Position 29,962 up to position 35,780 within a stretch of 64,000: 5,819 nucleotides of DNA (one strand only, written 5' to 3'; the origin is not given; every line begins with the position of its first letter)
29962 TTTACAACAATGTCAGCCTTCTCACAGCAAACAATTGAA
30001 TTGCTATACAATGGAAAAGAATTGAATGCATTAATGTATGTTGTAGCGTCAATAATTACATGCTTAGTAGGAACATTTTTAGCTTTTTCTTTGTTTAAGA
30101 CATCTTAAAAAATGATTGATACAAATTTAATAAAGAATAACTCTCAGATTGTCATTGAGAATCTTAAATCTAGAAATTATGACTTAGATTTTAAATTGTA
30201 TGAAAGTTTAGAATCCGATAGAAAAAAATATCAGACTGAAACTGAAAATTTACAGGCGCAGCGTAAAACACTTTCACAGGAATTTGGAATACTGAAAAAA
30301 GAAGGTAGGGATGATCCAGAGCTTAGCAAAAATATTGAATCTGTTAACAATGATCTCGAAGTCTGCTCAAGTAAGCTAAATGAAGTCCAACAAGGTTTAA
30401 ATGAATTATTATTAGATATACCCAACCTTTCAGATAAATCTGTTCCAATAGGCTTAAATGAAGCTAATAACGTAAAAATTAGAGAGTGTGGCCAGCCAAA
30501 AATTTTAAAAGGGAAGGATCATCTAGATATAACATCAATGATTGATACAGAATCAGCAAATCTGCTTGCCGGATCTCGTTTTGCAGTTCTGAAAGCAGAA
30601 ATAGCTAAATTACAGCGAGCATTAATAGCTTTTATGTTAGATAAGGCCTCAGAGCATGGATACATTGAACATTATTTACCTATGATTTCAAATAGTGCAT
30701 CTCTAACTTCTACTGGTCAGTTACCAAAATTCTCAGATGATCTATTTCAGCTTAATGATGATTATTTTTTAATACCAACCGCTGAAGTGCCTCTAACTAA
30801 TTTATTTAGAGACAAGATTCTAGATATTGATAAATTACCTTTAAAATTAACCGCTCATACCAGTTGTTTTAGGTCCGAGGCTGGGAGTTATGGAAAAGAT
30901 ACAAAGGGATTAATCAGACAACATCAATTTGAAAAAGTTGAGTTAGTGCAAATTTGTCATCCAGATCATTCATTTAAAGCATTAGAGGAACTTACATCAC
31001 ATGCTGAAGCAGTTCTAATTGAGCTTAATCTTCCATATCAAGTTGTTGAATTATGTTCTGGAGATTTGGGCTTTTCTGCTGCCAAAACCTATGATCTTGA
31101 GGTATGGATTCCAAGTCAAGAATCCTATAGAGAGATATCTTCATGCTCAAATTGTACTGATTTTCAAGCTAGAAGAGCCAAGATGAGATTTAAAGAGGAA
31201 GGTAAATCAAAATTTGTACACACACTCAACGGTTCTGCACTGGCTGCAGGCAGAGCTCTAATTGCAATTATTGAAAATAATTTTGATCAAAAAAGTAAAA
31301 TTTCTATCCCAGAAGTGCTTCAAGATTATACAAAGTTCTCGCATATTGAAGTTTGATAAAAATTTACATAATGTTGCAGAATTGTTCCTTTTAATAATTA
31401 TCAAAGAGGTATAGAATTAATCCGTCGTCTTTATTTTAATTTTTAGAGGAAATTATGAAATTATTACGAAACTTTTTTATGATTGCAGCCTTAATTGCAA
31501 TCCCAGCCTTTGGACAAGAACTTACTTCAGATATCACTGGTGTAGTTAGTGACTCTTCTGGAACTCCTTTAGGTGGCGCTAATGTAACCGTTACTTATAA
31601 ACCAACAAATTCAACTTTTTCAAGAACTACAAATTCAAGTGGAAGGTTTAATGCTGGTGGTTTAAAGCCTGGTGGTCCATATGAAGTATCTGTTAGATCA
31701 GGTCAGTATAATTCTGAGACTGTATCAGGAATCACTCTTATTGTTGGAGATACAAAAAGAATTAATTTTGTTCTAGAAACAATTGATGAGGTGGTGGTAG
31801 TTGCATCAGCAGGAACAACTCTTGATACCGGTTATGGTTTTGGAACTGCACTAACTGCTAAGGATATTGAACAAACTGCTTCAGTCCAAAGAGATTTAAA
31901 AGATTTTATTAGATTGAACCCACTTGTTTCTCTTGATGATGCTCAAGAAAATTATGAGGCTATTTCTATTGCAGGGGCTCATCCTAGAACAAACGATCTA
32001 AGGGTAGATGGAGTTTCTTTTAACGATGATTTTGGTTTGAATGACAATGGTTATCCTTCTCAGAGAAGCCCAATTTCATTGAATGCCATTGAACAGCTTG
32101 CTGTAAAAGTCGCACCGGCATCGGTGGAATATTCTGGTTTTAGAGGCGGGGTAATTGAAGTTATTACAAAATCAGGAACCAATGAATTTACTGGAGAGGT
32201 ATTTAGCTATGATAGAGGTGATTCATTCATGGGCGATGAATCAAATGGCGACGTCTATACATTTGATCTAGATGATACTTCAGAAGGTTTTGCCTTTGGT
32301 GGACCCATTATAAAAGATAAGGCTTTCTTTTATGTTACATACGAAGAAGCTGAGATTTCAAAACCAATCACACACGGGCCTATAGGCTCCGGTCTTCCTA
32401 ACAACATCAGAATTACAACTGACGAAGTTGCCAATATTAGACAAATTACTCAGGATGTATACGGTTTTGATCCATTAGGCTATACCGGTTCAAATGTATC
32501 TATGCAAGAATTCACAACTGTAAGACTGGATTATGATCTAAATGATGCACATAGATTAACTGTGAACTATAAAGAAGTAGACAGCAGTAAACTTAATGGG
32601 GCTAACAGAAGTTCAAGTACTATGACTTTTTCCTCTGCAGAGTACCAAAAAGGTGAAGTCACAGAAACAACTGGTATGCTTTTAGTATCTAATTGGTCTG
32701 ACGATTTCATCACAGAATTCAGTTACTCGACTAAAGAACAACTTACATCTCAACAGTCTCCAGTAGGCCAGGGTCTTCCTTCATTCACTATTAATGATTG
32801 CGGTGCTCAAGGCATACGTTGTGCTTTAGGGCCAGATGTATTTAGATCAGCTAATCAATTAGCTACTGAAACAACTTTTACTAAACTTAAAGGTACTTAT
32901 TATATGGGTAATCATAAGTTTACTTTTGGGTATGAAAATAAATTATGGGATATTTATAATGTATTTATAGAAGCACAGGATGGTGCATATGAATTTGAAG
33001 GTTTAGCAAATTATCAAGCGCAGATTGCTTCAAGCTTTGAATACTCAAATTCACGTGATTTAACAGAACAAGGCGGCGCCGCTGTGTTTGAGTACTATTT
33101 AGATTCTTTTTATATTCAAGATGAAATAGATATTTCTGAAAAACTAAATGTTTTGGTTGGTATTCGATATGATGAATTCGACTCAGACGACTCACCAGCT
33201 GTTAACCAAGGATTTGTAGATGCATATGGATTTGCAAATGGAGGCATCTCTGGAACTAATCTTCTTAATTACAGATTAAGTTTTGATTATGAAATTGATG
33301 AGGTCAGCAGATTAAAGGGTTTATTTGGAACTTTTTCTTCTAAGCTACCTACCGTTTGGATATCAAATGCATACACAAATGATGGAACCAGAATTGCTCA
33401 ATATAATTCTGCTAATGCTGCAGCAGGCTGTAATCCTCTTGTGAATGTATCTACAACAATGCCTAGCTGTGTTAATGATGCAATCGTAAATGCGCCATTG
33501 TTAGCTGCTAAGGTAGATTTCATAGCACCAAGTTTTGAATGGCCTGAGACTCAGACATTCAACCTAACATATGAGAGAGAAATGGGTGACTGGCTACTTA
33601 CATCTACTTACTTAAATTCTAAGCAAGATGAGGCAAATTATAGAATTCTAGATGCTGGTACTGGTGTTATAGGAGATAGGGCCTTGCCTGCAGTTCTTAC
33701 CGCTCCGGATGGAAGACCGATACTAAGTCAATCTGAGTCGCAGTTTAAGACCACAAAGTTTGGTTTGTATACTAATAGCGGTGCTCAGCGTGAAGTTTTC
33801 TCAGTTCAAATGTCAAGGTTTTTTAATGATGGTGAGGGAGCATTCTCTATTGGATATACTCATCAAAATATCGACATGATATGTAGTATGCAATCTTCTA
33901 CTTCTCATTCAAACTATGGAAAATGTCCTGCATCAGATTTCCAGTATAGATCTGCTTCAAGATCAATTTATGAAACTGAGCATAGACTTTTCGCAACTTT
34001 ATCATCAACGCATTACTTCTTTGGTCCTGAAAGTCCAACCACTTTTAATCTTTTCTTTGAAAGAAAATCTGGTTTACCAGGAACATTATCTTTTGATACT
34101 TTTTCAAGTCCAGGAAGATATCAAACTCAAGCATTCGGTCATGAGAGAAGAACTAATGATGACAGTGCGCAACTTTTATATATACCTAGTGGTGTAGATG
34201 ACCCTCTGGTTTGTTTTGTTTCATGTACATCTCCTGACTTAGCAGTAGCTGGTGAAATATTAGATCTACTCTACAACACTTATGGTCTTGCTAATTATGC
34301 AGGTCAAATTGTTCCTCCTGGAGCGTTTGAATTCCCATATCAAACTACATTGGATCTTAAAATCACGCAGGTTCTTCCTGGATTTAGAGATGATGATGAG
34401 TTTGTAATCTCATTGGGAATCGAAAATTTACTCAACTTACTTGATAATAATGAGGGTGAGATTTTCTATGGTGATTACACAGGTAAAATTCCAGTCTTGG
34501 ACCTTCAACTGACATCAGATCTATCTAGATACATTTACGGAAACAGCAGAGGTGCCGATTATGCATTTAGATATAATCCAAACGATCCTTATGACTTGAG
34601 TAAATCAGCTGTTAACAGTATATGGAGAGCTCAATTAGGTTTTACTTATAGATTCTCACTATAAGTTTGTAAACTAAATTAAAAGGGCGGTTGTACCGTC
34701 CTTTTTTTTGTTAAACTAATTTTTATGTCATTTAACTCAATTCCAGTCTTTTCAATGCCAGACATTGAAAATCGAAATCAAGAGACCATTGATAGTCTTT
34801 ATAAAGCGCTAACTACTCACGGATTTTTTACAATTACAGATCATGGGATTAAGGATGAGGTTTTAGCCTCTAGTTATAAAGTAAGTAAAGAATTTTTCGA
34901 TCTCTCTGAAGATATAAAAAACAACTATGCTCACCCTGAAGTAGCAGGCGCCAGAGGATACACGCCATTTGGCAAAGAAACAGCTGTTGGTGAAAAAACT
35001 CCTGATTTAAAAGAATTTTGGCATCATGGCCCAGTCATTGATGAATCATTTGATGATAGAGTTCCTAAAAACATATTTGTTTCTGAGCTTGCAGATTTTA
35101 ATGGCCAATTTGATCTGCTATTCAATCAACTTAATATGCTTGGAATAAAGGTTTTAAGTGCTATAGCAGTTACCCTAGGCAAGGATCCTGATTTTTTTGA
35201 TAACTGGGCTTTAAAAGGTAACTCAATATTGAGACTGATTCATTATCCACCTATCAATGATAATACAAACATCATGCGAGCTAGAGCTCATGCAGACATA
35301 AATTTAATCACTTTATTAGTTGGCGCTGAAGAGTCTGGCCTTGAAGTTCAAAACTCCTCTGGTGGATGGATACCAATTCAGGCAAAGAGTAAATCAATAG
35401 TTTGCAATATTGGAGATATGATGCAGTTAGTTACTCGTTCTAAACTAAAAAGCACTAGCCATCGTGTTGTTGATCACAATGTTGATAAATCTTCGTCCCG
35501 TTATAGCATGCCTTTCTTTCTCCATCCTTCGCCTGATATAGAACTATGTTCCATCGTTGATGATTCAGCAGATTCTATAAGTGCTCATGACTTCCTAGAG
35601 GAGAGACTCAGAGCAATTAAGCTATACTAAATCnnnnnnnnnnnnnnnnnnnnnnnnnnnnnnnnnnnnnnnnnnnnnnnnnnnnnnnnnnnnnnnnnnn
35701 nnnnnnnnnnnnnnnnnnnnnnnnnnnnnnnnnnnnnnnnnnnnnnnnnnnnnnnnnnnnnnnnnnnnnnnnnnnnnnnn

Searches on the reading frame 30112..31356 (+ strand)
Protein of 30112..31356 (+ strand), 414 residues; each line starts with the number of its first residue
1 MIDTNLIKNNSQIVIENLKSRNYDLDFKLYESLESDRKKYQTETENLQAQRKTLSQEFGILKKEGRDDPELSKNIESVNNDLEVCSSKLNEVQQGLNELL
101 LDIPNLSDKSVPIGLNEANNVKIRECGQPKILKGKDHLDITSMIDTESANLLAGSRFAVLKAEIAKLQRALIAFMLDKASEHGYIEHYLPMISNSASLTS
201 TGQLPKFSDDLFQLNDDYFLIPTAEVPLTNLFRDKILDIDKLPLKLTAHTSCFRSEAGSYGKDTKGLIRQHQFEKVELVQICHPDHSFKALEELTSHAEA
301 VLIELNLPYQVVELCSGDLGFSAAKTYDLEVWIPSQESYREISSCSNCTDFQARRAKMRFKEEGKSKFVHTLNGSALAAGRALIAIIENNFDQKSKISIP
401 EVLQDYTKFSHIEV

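Call 22: search_protein_families(library=pfam, proteins=[window:30112-31356:+], max_evalue=0.000001)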
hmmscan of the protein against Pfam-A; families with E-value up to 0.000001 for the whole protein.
window:30112-31356:+ (414 aa): 2 families
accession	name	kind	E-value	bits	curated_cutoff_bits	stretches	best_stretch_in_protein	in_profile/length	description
PF00587.30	tRNA-synt_2b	-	2.7e-43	148.6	29.3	1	215-390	8-179/179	tRNA synthetase class II core domain (G, H, P, S and T)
PF02403.27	Seryl_tRNA_N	-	5.9e-21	75.2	28.2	1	1-106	1-107/108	Seryl-tRNA synthetase N-terminal domain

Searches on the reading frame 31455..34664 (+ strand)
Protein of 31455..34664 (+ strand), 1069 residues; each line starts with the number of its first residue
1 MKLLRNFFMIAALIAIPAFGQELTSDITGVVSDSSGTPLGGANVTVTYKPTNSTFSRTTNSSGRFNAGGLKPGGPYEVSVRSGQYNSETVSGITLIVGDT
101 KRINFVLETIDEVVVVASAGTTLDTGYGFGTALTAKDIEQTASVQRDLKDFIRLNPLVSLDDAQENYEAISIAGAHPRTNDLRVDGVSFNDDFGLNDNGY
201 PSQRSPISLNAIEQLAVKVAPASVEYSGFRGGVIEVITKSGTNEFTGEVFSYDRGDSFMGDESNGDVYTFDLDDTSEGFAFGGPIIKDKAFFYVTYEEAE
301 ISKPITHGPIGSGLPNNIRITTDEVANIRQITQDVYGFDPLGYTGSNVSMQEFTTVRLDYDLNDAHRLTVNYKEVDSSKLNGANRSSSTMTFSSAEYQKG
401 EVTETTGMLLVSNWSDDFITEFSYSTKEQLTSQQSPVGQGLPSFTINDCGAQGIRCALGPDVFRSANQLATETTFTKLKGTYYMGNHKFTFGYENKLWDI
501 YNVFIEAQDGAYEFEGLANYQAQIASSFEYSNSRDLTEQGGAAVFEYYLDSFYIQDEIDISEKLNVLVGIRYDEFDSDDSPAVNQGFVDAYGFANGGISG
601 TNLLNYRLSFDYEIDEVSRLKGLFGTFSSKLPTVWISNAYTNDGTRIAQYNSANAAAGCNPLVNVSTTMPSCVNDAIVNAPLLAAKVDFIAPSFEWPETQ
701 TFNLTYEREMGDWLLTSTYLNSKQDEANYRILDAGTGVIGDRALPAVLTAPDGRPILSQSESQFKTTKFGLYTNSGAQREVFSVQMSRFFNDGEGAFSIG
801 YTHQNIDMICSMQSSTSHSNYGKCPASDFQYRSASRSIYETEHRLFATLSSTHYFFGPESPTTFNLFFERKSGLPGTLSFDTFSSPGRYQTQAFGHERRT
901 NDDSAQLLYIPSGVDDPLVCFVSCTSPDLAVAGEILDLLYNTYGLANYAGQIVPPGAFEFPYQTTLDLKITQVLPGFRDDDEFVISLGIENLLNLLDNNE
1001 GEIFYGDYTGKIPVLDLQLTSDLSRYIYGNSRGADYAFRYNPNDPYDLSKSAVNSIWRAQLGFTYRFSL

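Call 23: search_protein_families(library=pfam, proteins=[window:31455-34664:+], max_evalue=0.000001)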
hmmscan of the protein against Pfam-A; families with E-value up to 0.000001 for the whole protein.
window:31455-34664:+ (1069 aa): 3 families
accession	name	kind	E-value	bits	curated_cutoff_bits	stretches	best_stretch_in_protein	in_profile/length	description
PF25183.1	OMP_b-brl_4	-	1e-28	100.7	30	2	347-734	150-568/838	Outer membrane beta barrel domain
PF13620.12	CarboxypepD_reg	-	1.3e-19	70.7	32.3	1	27-108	2-82/82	Carboxypeptidase regulatory-like domain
PF07715.20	Plug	-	3.4e-07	31.2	23.9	1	131-228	10-101/107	TonB-dependent Receptor Plug Domain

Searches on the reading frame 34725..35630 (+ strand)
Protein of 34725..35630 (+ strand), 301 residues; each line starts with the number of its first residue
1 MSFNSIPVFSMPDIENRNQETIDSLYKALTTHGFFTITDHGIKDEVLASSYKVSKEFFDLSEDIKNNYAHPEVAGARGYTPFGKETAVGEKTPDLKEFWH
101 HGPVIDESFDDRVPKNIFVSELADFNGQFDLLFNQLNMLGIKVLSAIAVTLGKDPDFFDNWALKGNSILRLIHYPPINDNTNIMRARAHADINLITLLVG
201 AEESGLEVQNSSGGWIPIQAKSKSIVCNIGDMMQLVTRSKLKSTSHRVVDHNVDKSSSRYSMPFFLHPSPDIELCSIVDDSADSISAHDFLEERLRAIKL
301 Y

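Call 23: search_protein_families(library=pfam, proteins=[window:34725-35630:+], max_evalue=0.000001)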
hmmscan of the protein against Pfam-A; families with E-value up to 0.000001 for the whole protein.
window:34725-35630:+ (301 aa): 2 families
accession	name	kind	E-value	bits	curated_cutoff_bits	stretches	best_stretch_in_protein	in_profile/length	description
PF03171.26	2OG-FeII_Oxy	-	2e-22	79.8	23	1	166-268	2-101/101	2OG-Fe(II) oxygenase superfamily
PF14226.12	DIOX_N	-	3.9e-21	76.3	27.3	1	6-106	1-99/117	non-haem dioxygenase in morphine synthesis N-terminal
